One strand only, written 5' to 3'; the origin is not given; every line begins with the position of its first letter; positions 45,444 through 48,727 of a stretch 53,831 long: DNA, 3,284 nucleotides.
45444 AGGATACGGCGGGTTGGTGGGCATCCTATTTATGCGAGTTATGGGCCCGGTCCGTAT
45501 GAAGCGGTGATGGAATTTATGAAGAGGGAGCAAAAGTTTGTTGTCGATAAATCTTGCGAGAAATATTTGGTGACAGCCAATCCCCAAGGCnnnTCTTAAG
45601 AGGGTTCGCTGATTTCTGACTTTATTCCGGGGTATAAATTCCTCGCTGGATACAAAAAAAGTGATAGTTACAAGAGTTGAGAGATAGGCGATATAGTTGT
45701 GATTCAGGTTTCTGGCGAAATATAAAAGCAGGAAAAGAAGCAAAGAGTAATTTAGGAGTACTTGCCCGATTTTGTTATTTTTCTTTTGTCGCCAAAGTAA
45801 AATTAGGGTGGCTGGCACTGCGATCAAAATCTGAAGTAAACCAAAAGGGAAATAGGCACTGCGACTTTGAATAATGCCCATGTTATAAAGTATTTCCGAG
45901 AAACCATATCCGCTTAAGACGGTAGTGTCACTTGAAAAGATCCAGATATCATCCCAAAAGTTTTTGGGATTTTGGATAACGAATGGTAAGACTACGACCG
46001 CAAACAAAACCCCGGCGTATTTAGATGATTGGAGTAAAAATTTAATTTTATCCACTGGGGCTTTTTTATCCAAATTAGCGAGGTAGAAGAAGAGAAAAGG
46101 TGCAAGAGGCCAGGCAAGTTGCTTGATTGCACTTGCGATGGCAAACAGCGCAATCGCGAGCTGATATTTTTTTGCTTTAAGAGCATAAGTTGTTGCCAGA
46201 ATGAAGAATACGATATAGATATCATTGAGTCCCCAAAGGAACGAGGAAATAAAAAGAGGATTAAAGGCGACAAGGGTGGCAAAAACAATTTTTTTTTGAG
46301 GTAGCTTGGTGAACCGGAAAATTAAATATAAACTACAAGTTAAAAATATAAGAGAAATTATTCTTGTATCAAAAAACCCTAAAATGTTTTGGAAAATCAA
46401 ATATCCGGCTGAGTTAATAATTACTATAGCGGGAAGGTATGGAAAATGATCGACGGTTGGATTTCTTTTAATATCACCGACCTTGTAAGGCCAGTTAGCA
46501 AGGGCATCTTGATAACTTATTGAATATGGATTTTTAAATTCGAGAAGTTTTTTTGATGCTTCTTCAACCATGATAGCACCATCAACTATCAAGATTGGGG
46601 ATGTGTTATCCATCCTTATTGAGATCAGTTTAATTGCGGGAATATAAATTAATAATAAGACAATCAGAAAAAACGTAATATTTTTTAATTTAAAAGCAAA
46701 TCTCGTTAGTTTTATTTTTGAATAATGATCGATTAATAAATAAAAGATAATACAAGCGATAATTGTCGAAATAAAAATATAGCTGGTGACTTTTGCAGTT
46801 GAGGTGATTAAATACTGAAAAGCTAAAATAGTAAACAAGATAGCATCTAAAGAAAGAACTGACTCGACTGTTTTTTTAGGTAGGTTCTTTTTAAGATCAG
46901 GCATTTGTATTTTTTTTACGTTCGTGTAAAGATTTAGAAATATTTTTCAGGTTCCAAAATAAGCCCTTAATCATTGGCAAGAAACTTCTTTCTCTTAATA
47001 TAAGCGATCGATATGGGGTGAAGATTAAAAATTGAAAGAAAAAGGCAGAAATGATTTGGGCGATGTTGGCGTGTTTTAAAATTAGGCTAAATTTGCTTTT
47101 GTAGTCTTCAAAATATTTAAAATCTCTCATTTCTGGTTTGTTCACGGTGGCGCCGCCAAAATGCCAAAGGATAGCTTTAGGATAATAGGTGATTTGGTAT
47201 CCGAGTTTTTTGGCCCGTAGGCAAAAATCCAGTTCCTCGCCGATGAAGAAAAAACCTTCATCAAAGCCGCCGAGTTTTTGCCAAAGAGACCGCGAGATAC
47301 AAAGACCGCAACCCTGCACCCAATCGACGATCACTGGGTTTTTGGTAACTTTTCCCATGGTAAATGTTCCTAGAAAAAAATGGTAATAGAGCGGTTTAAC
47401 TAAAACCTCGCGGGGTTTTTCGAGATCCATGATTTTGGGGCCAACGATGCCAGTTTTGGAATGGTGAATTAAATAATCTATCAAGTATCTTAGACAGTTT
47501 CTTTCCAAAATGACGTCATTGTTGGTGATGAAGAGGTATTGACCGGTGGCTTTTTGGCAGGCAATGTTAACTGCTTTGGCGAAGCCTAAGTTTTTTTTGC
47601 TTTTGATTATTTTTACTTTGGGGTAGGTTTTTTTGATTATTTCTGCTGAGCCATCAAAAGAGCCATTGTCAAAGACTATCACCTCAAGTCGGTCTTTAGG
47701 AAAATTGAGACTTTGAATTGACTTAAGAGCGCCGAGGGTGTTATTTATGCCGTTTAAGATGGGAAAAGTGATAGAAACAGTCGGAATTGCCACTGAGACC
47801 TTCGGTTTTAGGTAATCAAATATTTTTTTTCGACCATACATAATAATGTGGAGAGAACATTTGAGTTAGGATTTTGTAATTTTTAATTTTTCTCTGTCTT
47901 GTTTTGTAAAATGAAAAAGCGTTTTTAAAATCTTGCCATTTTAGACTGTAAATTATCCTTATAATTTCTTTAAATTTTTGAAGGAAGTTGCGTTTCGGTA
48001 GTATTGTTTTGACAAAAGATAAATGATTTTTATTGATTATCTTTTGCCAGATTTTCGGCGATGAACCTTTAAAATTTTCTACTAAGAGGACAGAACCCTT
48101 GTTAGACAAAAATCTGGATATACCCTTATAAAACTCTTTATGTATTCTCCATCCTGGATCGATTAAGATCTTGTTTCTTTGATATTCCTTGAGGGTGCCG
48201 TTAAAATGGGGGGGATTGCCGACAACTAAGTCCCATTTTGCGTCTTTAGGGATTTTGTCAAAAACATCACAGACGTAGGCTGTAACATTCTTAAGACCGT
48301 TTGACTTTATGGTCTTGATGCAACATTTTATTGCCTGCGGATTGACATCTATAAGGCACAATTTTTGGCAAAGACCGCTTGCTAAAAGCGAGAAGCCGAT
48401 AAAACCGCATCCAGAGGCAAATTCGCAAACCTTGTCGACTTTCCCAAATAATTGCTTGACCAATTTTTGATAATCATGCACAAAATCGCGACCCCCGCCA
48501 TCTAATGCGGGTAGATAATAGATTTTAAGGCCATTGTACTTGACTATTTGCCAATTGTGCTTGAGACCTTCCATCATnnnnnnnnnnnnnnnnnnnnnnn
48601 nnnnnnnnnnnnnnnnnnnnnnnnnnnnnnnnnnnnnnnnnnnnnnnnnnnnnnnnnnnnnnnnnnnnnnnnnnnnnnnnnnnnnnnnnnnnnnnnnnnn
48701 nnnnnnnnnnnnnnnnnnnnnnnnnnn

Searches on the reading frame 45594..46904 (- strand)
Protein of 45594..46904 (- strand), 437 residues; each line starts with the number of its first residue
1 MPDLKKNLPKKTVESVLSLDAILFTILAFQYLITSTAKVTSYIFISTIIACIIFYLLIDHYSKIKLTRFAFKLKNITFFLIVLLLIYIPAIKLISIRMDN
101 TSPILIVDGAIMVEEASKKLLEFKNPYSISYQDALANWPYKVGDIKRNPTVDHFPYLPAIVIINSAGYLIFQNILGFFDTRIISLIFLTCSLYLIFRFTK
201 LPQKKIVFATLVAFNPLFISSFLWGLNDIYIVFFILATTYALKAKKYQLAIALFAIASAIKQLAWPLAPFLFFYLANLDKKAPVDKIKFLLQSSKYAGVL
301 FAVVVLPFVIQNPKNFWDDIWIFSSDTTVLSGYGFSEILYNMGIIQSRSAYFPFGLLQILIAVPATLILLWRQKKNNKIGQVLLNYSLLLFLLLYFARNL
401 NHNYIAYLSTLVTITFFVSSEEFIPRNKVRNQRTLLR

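Call 60: search_protein_families(library=pfam, proteins=[window:45594-46904:-], max_evalue=0.001)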
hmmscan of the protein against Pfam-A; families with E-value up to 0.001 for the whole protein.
window:45594-46904:- (437 aa): 1 family
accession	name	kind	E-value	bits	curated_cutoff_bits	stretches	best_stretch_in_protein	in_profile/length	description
PF09594.16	GT87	-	3.1e-06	27.6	25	1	183-387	29-230/237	Glycosyltransferase family 87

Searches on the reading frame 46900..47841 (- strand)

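Call 60: search_protein_families(library=pfam, proteins=[window:46900-47841:-], max_evalue=0.001)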
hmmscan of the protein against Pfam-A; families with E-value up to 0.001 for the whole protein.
window:46900-47841:- (314 aa): 4 families
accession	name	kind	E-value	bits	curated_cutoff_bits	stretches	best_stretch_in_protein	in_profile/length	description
PF00535.33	Glycos_transf_2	-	2.1e-21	77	23.3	1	23-169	1-147/168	Glycosyl transferase family 2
PF13641.12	Glyco_tranf_2_3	-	1e-16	62.1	27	1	43-233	27-217/230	Glycosyltransferase like family 2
PF13632.12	Glyco_trans_2_3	-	1.2e-09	38.7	27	1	107-226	6-122/198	Glycosyl transferase family group 2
PF10111.15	Glyco_tranf_2_2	-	5.7e-06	26.4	27.3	1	47-247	26-231/276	Glycosyltransferase like family 2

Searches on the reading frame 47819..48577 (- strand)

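Call 60: search_protein_families(library=pfam, proteins=[window:47819-48577:-], max_evalue=0.001)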
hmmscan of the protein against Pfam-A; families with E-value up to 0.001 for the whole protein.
window:47819-48577:- (253 aa): 3 families
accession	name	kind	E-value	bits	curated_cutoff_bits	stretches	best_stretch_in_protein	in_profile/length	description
PF05175.20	MTS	-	3.1e-13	50.2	23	1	40-182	24-155/170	Methyltransferase small domain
PF13847.12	Methyltransf_31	-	5e-09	36.4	27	1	48-170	5-113/145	Methyltransferase domain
PF13649.12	Methyltransf_25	-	0.00015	22.9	27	1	50-120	1-70/97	Methyltransferase domain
